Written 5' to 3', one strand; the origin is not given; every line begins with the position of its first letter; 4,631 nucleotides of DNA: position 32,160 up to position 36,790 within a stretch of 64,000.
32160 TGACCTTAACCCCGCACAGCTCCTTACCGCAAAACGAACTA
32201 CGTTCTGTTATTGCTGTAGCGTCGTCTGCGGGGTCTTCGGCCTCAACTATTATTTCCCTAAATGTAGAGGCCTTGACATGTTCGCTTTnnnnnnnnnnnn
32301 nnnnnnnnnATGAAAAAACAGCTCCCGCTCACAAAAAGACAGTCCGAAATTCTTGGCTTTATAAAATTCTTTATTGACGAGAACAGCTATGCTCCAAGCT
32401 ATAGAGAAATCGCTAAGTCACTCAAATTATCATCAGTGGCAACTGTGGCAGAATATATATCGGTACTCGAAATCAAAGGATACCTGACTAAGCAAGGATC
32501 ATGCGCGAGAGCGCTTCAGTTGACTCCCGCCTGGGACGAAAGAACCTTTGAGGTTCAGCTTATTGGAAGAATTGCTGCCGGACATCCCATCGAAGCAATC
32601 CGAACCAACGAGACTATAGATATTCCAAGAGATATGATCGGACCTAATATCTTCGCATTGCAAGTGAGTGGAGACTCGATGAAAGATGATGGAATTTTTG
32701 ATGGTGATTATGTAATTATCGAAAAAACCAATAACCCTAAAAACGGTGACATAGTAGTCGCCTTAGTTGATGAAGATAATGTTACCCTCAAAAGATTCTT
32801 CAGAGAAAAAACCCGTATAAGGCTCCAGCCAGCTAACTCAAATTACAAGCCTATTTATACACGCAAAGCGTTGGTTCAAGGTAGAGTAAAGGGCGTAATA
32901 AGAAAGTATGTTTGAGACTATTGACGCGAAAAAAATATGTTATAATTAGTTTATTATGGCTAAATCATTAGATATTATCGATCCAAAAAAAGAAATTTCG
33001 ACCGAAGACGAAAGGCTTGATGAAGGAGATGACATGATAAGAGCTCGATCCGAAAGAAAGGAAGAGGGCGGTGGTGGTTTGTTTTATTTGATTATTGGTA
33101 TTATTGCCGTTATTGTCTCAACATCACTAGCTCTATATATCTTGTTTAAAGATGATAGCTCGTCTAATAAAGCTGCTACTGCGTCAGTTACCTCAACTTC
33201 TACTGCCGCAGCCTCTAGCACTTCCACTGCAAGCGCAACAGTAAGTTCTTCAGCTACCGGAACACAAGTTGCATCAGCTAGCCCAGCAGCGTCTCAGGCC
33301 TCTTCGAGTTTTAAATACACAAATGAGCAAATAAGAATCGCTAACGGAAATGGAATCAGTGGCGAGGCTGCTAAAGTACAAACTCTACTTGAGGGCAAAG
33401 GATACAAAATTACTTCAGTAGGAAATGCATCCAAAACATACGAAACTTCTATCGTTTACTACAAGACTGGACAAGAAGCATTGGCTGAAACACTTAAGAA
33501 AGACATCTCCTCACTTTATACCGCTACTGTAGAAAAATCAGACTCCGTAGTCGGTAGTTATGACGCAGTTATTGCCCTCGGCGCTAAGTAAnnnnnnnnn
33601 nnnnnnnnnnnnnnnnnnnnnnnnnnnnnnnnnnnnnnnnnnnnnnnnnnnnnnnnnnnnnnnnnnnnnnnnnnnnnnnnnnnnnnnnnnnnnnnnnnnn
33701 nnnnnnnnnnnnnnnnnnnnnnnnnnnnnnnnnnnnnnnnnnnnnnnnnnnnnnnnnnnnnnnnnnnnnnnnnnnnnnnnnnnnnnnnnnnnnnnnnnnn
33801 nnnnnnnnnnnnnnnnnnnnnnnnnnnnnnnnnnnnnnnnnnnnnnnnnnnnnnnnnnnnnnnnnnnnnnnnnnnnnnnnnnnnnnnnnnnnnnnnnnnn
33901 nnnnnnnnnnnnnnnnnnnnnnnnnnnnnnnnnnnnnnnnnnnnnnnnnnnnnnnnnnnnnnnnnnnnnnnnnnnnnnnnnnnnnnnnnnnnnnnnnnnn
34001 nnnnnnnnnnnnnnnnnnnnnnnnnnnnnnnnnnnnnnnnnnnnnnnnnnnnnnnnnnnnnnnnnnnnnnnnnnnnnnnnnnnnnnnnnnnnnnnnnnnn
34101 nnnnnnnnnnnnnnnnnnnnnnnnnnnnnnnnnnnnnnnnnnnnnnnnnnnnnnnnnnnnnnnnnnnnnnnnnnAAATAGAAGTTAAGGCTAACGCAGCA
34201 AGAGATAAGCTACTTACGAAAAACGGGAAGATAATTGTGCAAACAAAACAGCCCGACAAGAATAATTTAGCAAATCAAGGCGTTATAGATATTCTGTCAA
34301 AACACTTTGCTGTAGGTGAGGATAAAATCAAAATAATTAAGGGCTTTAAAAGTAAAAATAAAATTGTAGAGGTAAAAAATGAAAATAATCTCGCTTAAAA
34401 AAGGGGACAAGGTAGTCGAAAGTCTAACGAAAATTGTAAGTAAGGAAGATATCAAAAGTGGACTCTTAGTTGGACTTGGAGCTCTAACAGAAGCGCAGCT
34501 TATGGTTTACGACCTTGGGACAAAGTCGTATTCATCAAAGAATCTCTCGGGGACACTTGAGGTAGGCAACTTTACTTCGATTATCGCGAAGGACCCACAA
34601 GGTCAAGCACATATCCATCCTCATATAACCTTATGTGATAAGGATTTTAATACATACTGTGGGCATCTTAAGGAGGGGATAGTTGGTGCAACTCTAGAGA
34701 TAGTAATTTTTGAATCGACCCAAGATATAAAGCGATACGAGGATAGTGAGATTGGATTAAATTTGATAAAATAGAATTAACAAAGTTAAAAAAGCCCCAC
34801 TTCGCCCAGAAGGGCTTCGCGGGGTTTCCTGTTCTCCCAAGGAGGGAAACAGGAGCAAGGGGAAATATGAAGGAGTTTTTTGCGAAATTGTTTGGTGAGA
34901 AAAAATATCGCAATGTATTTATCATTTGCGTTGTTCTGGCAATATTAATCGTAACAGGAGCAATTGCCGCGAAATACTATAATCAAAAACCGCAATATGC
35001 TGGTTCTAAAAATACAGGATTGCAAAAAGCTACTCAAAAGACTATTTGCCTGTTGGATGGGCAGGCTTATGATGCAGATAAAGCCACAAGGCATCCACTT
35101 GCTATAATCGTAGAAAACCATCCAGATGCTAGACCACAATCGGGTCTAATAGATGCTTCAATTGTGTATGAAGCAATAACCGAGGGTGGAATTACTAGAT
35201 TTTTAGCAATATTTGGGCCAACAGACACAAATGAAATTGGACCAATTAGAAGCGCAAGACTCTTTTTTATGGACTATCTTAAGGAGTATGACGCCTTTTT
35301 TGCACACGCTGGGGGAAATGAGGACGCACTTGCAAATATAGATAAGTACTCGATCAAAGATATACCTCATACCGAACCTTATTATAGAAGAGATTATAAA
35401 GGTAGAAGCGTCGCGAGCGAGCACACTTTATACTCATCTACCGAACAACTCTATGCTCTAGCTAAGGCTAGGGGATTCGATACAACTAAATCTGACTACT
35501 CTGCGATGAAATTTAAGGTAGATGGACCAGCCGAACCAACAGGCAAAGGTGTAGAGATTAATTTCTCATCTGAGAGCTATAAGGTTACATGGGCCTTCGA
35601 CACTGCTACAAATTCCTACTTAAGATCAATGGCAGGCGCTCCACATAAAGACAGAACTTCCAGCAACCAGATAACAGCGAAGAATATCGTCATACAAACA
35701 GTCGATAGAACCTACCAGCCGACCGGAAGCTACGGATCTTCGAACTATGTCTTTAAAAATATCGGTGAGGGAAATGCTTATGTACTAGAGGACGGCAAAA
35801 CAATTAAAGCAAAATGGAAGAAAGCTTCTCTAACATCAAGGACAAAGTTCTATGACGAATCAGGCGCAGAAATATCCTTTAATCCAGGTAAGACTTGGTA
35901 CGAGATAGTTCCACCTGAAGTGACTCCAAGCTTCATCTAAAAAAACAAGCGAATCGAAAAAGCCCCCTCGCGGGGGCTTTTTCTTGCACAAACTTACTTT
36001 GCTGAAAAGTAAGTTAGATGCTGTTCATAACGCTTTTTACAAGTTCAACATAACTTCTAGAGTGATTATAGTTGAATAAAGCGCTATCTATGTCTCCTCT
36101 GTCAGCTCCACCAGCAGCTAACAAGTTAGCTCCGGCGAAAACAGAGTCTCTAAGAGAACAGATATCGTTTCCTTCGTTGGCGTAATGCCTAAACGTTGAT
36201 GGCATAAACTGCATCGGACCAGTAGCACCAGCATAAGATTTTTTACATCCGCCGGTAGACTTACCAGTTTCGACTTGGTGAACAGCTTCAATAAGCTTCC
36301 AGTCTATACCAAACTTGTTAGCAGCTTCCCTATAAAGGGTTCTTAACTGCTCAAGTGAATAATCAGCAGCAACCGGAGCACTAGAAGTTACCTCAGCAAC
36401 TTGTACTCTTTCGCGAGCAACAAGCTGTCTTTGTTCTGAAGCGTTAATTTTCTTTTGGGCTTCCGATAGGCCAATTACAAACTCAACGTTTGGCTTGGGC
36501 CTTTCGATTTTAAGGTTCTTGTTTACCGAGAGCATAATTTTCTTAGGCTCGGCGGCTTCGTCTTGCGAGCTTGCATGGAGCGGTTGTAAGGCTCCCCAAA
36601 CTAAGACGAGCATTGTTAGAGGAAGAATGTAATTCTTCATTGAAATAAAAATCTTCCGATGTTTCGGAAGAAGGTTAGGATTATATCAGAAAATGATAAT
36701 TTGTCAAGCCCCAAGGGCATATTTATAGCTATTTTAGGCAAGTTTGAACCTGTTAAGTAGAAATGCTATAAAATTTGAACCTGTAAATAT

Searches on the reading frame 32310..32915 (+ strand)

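Call 53: search_protein_families(library=pfam, proteins=[window:32310-32915:+], max_evalue=0.000001)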
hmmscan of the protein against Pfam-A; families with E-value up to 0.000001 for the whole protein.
window:32310-32915:+ (201 aa): 2 families
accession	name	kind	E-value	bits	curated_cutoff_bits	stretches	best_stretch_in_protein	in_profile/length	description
PF00717.28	Peptidase_S24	-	4.6e-31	107.4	23.3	1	84-193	2-115/116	Peptidase S24-like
PF01726.22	LexA_DNA_bind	-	3.2e-16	59.3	23.7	1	6-68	3-65/65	LexA DNA binding domain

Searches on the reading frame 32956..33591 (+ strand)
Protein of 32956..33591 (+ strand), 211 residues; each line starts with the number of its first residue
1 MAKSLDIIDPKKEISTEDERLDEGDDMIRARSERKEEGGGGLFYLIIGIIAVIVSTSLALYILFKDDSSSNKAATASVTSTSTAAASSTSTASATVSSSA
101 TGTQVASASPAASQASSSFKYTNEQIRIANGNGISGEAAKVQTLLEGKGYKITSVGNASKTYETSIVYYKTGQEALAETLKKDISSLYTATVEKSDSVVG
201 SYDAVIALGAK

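Call 53: search_protein_families(library=pfam, proteins=[window:32956-33591:+], max_evalue=0.000001)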
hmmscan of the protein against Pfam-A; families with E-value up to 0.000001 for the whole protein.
window:32956-33591:+ (211 aa): 1 family
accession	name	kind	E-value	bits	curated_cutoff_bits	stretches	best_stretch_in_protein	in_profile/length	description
PF13399.11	LytR_C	-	1.5e-11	45.4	22.2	1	125-194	3-74/86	LytR cell envelope-related transcriptional attenuator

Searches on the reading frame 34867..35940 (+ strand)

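Call 53: search_protein_families(library=pfam, proteins=[window:34867-35940:+], max_evalue=0.000001)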
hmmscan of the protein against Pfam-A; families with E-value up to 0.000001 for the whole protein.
window:34867-35940:+ (357 aa): 2 families
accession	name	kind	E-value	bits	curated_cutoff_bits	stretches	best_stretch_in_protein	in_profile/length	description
PF11258.13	DUF3048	-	1.6e-38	132.6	25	1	65-204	3-147/148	Protein of unknown function (DUF3048) N-terminal domain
PF17479.7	DUF3048_C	-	3e-29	102.1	25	1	229-344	1-113/114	Protein of unknown function (DUF3048) C-terminal domain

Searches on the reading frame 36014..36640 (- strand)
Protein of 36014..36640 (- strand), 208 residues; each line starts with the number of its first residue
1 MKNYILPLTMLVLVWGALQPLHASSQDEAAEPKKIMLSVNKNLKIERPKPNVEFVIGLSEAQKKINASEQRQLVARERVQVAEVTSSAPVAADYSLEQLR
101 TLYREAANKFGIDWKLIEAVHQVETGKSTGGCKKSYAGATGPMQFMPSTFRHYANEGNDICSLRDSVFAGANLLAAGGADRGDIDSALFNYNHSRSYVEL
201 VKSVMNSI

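Call 53: search_protein_families(library=pfam, proteins=[window:36014-36640:-], max_evalue=0.000001)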
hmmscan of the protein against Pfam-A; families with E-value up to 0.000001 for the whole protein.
window:36014-36640:- (208 aa): 2 families
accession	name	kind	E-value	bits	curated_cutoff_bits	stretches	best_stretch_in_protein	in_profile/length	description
PF13406.11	SLT_2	-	3.4e-08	33.5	24.3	0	133-178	149-200/292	Transglycosylase SLT domain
PF01464.25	SLT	-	4e-07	30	21.3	1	103-193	3-96/117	Transglycosylase SLT domain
